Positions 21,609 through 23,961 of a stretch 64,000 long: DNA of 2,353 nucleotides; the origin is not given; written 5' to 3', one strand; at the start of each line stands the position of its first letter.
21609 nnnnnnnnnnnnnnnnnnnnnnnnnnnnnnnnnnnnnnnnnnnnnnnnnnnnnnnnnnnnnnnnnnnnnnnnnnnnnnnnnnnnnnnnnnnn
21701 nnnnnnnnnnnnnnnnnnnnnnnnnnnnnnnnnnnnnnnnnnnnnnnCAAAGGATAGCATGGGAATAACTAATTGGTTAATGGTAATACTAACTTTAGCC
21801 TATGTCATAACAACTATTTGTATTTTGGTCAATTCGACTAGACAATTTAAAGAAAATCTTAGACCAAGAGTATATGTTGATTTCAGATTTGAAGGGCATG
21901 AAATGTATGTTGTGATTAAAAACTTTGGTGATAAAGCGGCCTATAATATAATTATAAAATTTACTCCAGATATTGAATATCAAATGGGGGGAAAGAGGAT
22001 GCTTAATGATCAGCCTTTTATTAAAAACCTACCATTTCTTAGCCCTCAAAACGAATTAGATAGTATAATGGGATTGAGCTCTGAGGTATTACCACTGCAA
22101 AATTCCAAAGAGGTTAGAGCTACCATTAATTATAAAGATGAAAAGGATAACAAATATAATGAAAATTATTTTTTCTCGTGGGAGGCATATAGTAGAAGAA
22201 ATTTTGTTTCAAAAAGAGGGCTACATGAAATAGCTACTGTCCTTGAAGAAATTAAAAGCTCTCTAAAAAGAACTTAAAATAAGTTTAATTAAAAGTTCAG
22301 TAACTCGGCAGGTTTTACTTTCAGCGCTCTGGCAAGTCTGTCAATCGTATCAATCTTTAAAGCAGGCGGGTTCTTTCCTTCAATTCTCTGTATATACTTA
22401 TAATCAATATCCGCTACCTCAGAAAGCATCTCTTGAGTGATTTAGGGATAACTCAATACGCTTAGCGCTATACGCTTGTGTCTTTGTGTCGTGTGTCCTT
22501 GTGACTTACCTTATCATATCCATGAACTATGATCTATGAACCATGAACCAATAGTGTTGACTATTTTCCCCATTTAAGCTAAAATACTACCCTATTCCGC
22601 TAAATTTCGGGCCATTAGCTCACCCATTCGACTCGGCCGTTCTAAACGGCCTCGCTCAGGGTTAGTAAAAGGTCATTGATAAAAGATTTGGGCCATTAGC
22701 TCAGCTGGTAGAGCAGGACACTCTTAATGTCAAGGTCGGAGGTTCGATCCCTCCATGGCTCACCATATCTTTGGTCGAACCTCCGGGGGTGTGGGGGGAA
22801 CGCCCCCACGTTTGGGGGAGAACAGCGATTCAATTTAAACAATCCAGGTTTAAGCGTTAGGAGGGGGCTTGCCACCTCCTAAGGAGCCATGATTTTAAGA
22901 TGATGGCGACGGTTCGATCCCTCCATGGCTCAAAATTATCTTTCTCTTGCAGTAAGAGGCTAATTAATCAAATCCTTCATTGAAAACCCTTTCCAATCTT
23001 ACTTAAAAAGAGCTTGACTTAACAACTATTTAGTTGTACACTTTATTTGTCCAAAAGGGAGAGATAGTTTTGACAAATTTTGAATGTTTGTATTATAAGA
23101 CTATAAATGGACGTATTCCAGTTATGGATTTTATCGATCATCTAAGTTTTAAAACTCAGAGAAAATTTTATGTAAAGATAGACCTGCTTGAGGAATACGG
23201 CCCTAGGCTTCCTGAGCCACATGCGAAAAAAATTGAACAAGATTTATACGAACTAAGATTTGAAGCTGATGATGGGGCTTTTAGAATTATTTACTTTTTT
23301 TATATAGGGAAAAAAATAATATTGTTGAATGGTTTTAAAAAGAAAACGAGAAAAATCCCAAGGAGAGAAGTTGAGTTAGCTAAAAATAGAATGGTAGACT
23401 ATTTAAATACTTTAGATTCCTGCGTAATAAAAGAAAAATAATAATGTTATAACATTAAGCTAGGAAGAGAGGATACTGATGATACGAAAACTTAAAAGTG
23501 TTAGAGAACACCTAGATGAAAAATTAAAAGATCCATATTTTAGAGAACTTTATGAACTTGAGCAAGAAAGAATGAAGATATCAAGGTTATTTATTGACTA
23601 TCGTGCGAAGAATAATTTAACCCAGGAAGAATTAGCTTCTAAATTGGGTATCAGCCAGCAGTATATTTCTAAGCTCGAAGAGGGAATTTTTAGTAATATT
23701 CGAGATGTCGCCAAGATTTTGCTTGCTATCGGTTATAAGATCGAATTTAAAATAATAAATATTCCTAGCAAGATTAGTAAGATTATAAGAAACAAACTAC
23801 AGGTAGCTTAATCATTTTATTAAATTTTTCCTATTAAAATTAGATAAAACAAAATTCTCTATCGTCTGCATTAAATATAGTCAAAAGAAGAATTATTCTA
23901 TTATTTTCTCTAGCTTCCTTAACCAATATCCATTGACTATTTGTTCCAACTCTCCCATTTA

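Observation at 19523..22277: XRE/ImmA-controlled five-gene operon with three orphan proteins inside a tRNA-flanked accessory island: candidate uncharacterised defense or conflict system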

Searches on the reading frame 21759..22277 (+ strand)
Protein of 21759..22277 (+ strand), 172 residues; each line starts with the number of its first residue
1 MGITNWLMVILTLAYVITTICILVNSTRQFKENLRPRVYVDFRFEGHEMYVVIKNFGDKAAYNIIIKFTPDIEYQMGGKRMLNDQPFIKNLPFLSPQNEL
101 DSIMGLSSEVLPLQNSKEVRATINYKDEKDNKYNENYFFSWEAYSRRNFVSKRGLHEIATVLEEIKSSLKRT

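Call 4: search_protein_families(library=pfam, proteins=[window:21759-22277:+], max_evalue=0.1)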
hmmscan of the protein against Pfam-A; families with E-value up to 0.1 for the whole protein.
window:21759-22277:+ (172 aa): 0 families

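Call 5: search_protein_families(library=padloc, proteins=[window:21759-22277:+], max_evalue=0.1)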
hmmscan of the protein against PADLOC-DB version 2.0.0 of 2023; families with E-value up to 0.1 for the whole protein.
window:21759-22277:+ (172 aa): 0 families

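Call 6: search_protein_families(library=phrogs, proteins=[window:21759-22277:+], max_evalue=0.1)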
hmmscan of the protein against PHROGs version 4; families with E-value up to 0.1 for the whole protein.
window:21759-22277:+ (172 aa): 2 families
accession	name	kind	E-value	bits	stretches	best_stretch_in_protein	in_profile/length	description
phrog_9607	-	unknown function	4.8e-11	43.8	1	10-160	17-165/179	-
phrog_11802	-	unknown function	0.00029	21.5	1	7-169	23-184/230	-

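Call 7: search_protein_families(library=ncbifam, proteins=[window:21759-22277:+], max_evalue=0.1)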
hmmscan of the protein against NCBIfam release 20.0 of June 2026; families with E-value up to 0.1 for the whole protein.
window:21759-22277:+ (172 aa): 0 families

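Call 10: find_homologous_proteins(query=window:21759-22277:+)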
Query window:21759-22277:+ (172 aa): 7 proteins with E <= 0.001 among 14 candidates.
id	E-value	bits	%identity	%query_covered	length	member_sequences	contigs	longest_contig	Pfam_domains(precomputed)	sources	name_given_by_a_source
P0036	1.5e-109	382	100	100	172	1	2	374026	-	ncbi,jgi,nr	ncbi:MAG: hypothetical protein C4533_05920 [Candidatus Omnitrophota bacterium]|jgi:hypothetical prot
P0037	2.9e-89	316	79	100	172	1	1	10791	-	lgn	-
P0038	2.4e-80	287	73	100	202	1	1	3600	-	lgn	-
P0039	5.5e-77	276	72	100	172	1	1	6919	-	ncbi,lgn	-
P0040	2.2e-56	209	77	71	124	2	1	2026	-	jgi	jgi:hypothetical protein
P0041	7.8e-46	174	50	99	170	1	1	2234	-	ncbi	-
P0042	1.1e-44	171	46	98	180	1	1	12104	-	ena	-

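Call 15: find_encoding_contigs(protein=P0037, flank=8000, max_places=3)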
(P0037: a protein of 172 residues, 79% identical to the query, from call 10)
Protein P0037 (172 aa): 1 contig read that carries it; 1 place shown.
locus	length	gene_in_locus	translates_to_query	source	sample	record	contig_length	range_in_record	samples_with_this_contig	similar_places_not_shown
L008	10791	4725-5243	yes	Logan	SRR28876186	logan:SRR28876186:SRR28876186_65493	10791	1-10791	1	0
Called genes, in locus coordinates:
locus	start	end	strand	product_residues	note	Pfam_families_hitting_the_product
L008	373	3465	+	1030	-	PF00656:Peptidase_C14, PF00270:DEAD, PF04851:ResIII (weak), PF22527:DEXQc_Suv3 (weak), PF00271:Helicase_C (weak)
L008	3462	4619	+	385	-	PF16289:PIN_12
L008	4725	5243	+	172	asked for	-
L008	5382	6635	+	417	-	PF00990:GGDEF, PF22335:Cas10-Cmr2_palm2 (weak)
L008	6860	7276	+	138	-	PF01951:Archease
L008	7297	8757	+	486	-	PF01139:RtcB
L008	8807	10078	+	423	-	PF02403:Seryl_tRNA_N, PF00587:tRNA-synt_2b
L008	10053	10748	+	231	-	-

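Call 16: find_encoding_contigs(protein=P0042, flank=8000, max_places=3)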
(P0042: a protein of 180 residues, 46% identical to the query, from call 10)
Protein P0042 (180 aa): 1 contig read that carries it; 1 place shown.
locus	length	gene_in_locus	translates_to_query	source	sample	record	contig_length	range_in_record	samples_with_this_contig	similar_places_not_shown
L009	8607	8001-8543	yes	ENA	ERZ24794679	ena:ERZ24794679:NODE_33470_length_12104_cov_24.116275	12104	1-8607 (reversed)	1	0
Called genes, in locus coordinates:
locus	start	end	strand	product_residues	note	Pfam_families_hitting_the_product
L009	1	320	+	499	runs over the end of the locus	PF12161:HsdM_N, PF02384:N6_Mtase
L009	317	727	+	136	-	PF03235:GmrSD_N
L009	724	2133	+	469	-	PF04326:SLFN_AlbA_2, PF13749:HATPase_c_4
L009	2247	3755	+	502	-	PF12161:HsdM_N, PF02384:N6_Mtase, PF01170:UPF0020 (weak), PF07669:Eco57I (weak)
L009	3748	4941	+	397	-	PF01420:Methylase_S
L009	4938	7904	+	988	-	PF04313:HSDR_N, PF04851:ResIII, PF18766:SWI2_SNF2, PF22679:T1R_D3-like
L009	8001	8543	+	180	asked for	-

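Call 17: find_encoding_contigs(protein=P0039, flank=8000, max_places=3)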
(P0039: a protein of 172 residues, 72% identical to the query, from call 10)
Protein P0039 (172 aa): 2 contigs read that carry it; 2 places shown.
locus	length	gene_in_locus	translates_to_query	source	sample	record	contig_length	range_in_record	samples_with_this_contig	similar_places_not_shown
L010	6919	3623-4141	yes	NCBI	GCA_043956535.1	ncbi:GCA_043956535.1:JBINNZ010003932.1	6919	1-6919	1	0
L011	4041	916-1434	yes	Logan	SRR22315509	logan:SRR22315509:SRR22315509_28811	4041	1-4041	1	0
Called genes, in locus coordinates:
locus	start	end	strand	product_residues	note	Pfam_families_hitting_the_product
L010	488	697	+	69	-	PF13560:HTH_31, PF12844:HTH_19, PF13443:HTH_26, PF01381:HTH_3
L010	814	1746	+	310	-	PF01555:N6_N4_Mtase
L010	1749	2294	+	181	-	PF09195:Endonuc-BglII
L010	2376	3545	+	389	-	-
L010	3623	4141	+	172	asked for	-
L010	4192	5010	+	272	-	-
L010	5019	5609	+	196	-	-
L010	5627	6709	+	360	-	-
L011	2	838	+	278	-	?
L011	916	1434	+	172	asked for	-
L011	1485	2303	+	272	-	-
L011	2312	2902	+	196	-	-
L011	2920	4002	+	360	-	-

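Call 34: search_protein_families(library=pfam, proteins=[L010:2376-3545:+, L010:4192-5010:+, L010:5019-5609:+, L010:5627-6709:+, L008:373-3465:+, L008:3462-4619:+, L008:5382-6635:+], max_evalue=0.01)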
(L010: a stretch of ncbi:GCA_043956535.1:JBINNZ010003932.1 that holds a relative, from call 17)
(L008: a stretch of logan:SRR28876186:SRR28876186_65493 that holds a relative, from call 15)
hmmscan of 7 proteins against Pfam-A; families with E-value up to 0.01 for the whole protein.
L010:2376-3545:+ (389 aa): 0 families

L010:4192-5010:+ (272 aa): 1 family
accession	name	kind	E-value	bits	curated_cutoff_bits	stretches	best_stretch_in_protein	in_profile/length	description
PF00753.33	Lactamase_B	-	0.0066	16.9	22.7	0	17-203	8-187/196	Metallo-beta-lactamase superfamily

L010:5019-5609:+ (196 aa): 0 families

L010:5627-6709:+ (360 aa): 1 family
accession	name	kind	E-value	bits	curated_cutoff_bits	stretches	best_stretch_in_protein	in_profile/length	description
PF12706.13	Lactamase_B_2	-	0.0059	16.7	27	1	70-106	34-73/200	Beta-lactamase superfamily domain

L008:373-3465:+ (1030 aa): 6 families
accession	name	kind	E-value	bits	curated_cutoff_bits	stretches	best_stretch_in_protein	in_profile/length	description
PF00270.35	DEAD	-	3.3e-26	92.5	26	1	286-449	3-161/167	DEAD/DEAH box helicase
PF00656.27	Peptidase_C14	-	6.9e-14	52.5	21.4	1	2-227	6-225/233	Caspase domain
PF00271.37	Helicase_C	-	7.5e-08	33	23.5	1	583-655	45-110/110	Helicase conserved C-terminal domain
PF22527.2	DEXQc_Suv3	-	2.6e-07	30.8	27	1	306-422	20-114/154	DEXQ-box helicase domain of Suv3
PF04851.21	ResIII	-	2.7e-07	31.1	22.5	1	283-410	4-134/164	Type III restriction enzyme, res subunit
PF01650.23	Peptidase_C13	-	0.0068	16.4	22.8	0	60-131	104-170/258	Peptidase C13 family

L008:3462-4619:+ (385 aa): 1 family
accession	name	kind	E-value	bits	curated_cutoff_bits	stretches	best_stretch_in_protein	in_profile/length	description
PF16289.11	PIN_12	-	1.2e-20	75.1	32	1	14-177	1-172/172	PIN domain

L008:5382-6635:+ (417 aa): 3 families
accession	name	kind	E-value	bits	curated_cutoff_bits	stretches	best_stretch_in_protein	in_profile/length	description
PF00990.26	GGDEF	-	4.4e-34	118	23.8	1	115-269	3-161/161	Diguanylate cyclase, GGDEF domain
PF22335.1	Cas10-Cmr2_palm2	-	1.2e-06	29.1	27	1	166-271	31-133/133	Cas10/Cmr2, second palm domain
PF24898.2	GGDEF_GdpP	-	0.0006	20.5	30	1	226-278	74-124/126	Cyclic-di-AMP phosphodiesterase GdpP-like, GGDEF domain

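Call 61: find_related_loci(query=window:21759-22277:+, collection=viral_contigs, flank=6000)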
Query window:21759-22277:+ (172 aa) in viral_contigs; peptide patterns used: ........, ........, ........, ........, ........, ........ (x = any residue, [..] = any of these).
5 stretches matched a pattern, but none encodes a relative of the query by tblastn (E <= 1e-3).

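Call 79: search_dna_similar(query=window:21759-22277:+, collection=phages, mode=protein, max_evalue=0.001, max_rows=10)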
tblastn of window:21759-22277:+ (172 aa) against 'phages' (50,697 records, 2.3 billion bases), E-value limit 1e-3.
No match.

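Call 80: search_dna_similar(query=window:21759-22277:+, collection=plasmids, mode=protein, max_evalue=0.001, max_rows=10)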
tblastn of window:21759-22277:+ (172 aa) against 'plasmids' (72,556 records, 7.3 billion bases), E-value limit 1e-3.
No match.

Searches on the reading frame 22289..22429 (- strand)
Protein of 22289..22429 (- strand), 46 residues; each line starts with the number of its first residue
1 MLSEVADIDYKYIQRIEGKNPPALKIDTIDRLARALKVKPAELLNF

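Call 4: search_protein_families(library=pfam, proteins=[window:22289-22429:-], max_evalue=0.1)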
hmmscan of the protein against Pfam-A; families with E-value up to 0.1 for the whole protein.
window:22289-22429:- (46 aa): 4 families
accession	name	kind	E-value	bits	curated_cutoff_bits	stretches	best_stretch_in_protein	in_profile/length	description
PF13443.12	HTH_26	-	3.4e-06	27.6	22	1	2-46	16-60/63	Cro/C1-type HTH DNA-binding domain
PF01381.28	HTH_3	-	0.001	19.5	23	1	2-43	15-55/55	Helix-turn-helix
PF13560.12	HTH_31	-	0.025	15.3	27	1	8-43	26-61/64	Helix-turn-helix domain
PF12844.13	HTH_19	-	0.034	14.5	30.2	1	2-45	18-60/64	Helix-turn-helix domain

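Call 5: search_protein_families(library=padloc, proteins=[window:22289-22429:-], max_evalue=0.1)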
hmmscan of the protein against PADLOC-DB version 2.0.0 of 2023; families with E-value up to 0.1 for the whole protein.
window:22289-22429:- (46 aa): 3 families
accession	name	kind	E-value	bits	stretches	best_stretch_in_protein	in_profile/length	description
PDLC03665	Control_protein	-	4.6e-05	21.6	1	2-46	28-71/77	control protein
PDLC04142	capH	-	0.00012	21.1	1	4-44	27-66/103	capH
PDLC02926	HTH_VI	-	0.0044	15.3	1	2-44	20-61/92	-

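Call 6: search_protein_families(library=phrogs, proteins=[window:22289-22429:-], max_evalue=0.1)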
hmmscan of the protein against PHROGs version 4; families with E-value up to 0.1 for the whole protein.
window:22289-22429:- (46 aa): 3 families
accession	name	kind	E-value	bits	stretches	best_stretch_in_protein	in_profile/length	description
phrog_4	-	transcription regulation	9.3e-05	22.6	1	2-45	153-193/400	transcriptional repressor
phrog_5823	-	transcription regulation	0.0026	18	1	2-44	25-67/404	transcriptional regulator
phrog_8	-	transcription regulation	0.047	14.1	1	3-44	177-216/346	transcriptional regulator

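Call 7: search_protein_families(library=ncbifam, proteins=[window:22289-22429:-], max_evalue=0.1)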
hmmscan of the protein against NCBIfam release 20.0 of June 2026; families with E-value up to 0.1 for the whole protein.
window:22289-22429:- (46 aa): 0 families

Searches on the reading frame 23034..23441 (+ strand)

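Call 4: search_protein_families(library=pfam, proteins=[window:23034-23441:+], max_evalue=0.1)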
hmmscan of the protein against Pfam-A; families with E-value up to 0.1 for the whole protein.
window:23034-23441:+ (135 aa): 1 family
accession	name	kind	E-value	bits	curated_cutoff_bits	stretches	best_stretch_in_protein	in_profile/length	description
PF05973.20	Gp49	-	1.7e-28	98.9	23.9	1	32-120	1-89/90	Phage derived protein Gp49-like (DUF891)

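Call 5: search_protein_families(library=padloc, proteins=[window:23034-23441:+], max_evalue=0.1)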
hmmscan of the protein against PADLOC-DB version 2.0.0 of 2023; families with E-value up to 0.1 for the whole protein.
window:23034-23441:+ (135 aa): 2 families
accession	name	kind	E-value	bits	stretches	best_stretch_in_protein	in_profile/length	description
PDLC03886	NsnC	-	2.3e-08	31.8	1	59-116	225-282/293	-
PDLC03894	NsnC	-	3.6e-05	21.5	1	32-107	197-275/294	-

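Call 6: search_protein_families(library=phrogs, proteins=[window:23034-23441:+], max_evalue=0.1)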
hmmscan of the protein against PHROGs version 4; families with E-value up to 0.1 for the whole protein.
window:23034-23441:+ (135 aa): 2 families
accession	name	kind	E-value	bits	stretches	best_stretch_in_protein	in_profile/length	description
phrog_2523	-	unknown function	5.8e-25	88.5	1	30-125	11-106/108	-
phrog_3445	-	moron, auxiliary metabolic gene and host takeover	8.4e-06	27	1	31-122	14-98/103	toxin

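Call 7: search_protein_families(library=ncbifam, proteins=[window:23034-23441:+], max_evalue=0.1)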
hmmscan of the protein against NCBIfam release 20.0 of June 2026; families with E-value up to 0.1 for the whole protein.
window:23034-23441:+ (135 aa): 3 families
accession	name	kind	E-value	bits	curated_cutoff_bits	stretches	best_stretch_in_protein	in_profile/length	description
TIGR02683.1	upstrm_HI1419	hypoth_equivalog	0.024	15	62.85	1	64-107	40-82/95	type II toxin-antitoxin system RelE/ParE family toxin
NF006797.0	PRK09300.1-5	equivalog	0.05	12.9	292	1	5-59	30-85/290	tRNA splicing endonuclease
NF000446.2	blaCIA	exception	0.064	12.2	640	0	29-57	71-100/292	CIA family extended-spectrum class A beta-lactamase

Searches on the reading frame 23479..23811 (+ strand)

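Call 4: search_protein_families(library=pfam, proteins=[window:23479-23811:+], max_evalue=0.1)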
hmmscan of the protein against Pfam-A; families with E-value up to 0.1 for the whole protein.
window:23479-23811:+ (110 aa): 16 families
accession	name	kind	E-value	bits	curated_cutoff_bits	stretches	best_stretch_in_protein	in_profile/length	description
PF01381.28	HTH_3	-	8.7e-12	45.3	23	1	41-89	4-53/55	Helix-turn-helix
PF12844.13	HTH_19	-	2.2e-07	31.1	30.2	1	41-86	7-53/64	Helix-turn-helix domain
PF13560.12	HTH_31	-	9.1e-06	26.3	27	1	40-69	8-37/64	Helix-turn-helix domain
PF04545.22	Sigma70_r4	-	1.9e-05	24.5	24.1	1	36-75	15-49/50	Sigma-70, region 4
PF13413.12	HTH_25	-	2.1e-05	24.7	24.6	1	42-74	6-38/62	Helix-turn-helix domain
PF13744.12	HTH_37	-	5.1e-05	23.4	27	1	30-92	15-79/80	Helix-turn-helix domain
PF17762.8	HTH_ParB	-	0.0043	17.6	22.6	1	43-65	17-39/102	ParB HTH domain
PF08279.18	HTH_11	-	0.0069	16.7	25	1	42-64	11-33/55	HTH domain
PF12802.13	MarR_2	-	0.0071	16.9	27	1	42-66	17-40/61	MarR family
PF13443.12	HTH_26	-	0.017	15.8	22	1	43-73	7-37/63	Cro/C1-type HTH DNA-binding domain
PF21291.3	CYNS_N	-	0.022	15.2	27.1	1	31-63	1-33/69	Cyanate hydratase, N-terminal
PF07453.19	NUMOD1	-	0.025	15.3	22.8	0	51-65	21-35/37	NUMOD1 domain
PF13412.12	HTH_24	-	0.033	14.2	21.9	1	44-64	15-35/48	Winged helix-turn-helix DNA-binding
PF13545.12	HTH_Crp_2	-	0.045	14.1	27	1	43-65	19-41/70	Crp-like helix-turn-helix domain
PF13518.12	HTH_28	-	0.063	13.8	25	0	41-66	8-32/52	Helix-turn-helix domain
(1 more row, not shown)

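Call 5: search_protein_families(library=padloc, proteins=[window:23479-23811:+], max_evalue=0.1)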
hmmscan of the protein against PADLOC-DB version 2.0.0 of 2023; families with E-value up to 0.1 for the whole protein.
window:23479-23811:+ (110 aa): 13 families
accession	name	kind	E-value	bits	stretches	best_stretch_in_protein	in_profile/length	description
PDLC02926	HTH_VI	-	1.6e-07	29.4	1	40-69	8-37/92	-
PDLC04775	PDC-M69A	-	3.2e-05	22.4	1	43-81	17-56/113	-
PDLC03952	RmrA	-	6.8e-05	19.9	1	29-70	18-59/395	-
PDLC03665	Control_protein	-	0.00012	20.2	1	42-85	17-62/77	control protein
PDLC03946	RmrA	-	0.00021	18.1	1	41-100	10-70/357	-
PDLC04142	capH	-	0.00036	19.5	1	36-71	9-41/103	capH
PDLC03954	RmrA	-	0.00038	17.5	1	40-80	17-58/380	-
PDLC03949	RmrA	-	0.00041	17.3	1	42-90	11-60/363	-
PDLC03944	RmrA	-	0.00042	17.5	1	27-90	6-64/384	-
PDLC03947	RmrA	-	0.00049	17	1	40-72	18-50/383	-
PDLC03943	RmrA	-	0.0012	16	1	42-81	11-50/370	-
PDLC03671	Control_protein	-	0.0014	16.8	1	40-68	21-49/84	control protein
PDLC03953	RmrA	-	0.045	11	1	46-79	18-51/373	-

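Call 6: search_protein_families(library=phrogs, proteins=[window:23479-23811:+], max_evalue=0.1)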
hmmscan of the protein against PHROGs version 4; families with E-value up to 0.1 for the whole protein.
window:23479-23811:+ (110 aa): 36 families (the best 25 are shown)
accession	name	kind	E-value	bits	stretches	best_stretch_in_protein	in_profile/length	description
phrog_1373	-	transcription regulation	7.7e-12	46.5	1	7-101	36-132/166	transcriptional regulator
phrog_2339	-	DNA, RNA and nucleotide metabolism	5.9e-09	36.8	1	29-93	21-87/98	HTH DNA binding protein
phrog_3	-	transcription regulation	6.2e-09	37.1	1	26-90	81-144/430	transcriptional repressor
phrog_8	-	transcription regulation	9.8e-09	36.1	1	29-81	72-128/346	transcriptional regulator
phrog_2439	-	transcription regulation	3.7e-07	30.3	1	36-90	10-65/367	transcriptional regulator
phrog_4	-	transcription regulation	4.3e-07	30.2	1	29-89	128-189/400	transcriptional repressor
phrog_3951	-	unknown function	2.8e-05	24.8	1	4-72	217-283/301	-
phrog_2967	-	transcription regulation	3.3e-05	24.5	1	31-73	8-50/225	transcriptional regulator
phrog_2104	-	unknown function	3.5e-05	24.9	1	40-69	46-75/103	-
phrog_7241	-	transcription regulation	5.1e-05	24.3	1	42-70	70-98/122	transcriptional regulator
phrog_6831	-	transcription regulation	7.2e-05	23.7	1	47-75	19-47/68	transcriptional regulator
phrog_5823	-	transcription regulation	7.2e-05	23.1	1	39-71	12-44/404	transcriptional regulator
phrog_1468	-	transcription regulation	9.2e-05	23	1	43-66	17-40/67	transcriptional repressor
phrog_351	-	transcription regulation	9.6e-05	22.1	1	28-77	678-725/928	RNA polymerase sigma factor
phrog_7950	-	transcription regulation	0.00018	22.5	1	42-68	16-42/68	transcriptional repressor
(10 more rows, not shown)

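Call 7: search_protein_families(library=ncbifam, proteins=[window:23479-23811:+], max_evalue=0.1)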
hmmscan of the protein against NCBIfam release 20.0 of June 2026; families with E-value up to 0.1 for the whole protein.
window:23479-23811:+ (110 aa): 26 families (the best 25 are shown)
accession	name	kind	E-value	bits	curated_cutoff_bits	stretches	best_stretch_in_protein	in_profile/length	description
TIGR03070.1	couple_hipB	subfamily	1.2e-08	34.7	71.65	1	34-87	3-57/58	type II toxin-antitoxin system Y4mF family antitoxin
NF006158.0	PRK08301.1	equivalog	2.7e-07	30.3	339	1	7-76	169-235/241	RNA polymerase sporulation sigma factor SigE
TIGR02835.1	spore_sigmaE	equivalog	1e-06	28.4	348.6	1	21-75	173-227/234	RNA polymerase sporulation sigma factor SigE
TIGR02980.1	SigBFG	subfamily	1.4e-05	24.9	234.35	1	35-77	183-225/227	SigB/SigF/SigG family RNA polymerase sigma factor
NF041951.1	phage_RstR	subfamily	1.5e-05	25.2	80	1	32-69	1-38/108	RstR family transcriptional repressor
NF007271.0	PRK09726.1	equivalog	3.6e-05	23.7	79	1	42-82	21-62/88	type II toxin-antitoxin system antitoxin HipB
NF004052.0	PRK05572.1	subfamily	0.00028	20.5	311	1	34-76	206-248/252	SigF/SigG family RNA polymerase sporulation sigma factor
TIGR02885.1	spore_sigF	equivalog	0.00032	20.6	321.45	1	35-76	188-229/231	RNA polymerase sporulation sigma factor SigF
NF004471.0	PRK05803.1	subfamily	0.00044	19.6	252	1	27-70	177-220/235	RNA polymerase sporulation sigma factor SigK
TIGR00270.2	TIGR00270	equivalog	0.0005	19.9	110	1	41-79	83-121/159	multiprotein bridging factor aMBF1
NF047948.1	male_kill_WMK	equivalog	0.00072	19.1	300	1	31-71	160-200/300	WO male-killing family protein Wmk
TIGR03830.1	CxxCG_CxxCG_HTH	subfamily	0.0015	18.3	61.8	1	25-81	55-113/127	type II TA system antitoxin MqsA family protein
TIGR02846.1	spore_sigmaK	equivalog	0.0015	18.1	298.65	1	12-69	163-217/227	RNA polymerase sporulation sigma factor SigK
NF046032.1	TransRegSlrRBacil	equivalog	0.0029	17.7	250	1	35-73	3-41/149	HTH-type transcriptional regulator SlrR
TIGR02937.1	sigma70-ECF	superfamily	0.003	17.2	42.9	1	36-74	123-161/165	sigma-70 family RNA polymerase sigma factor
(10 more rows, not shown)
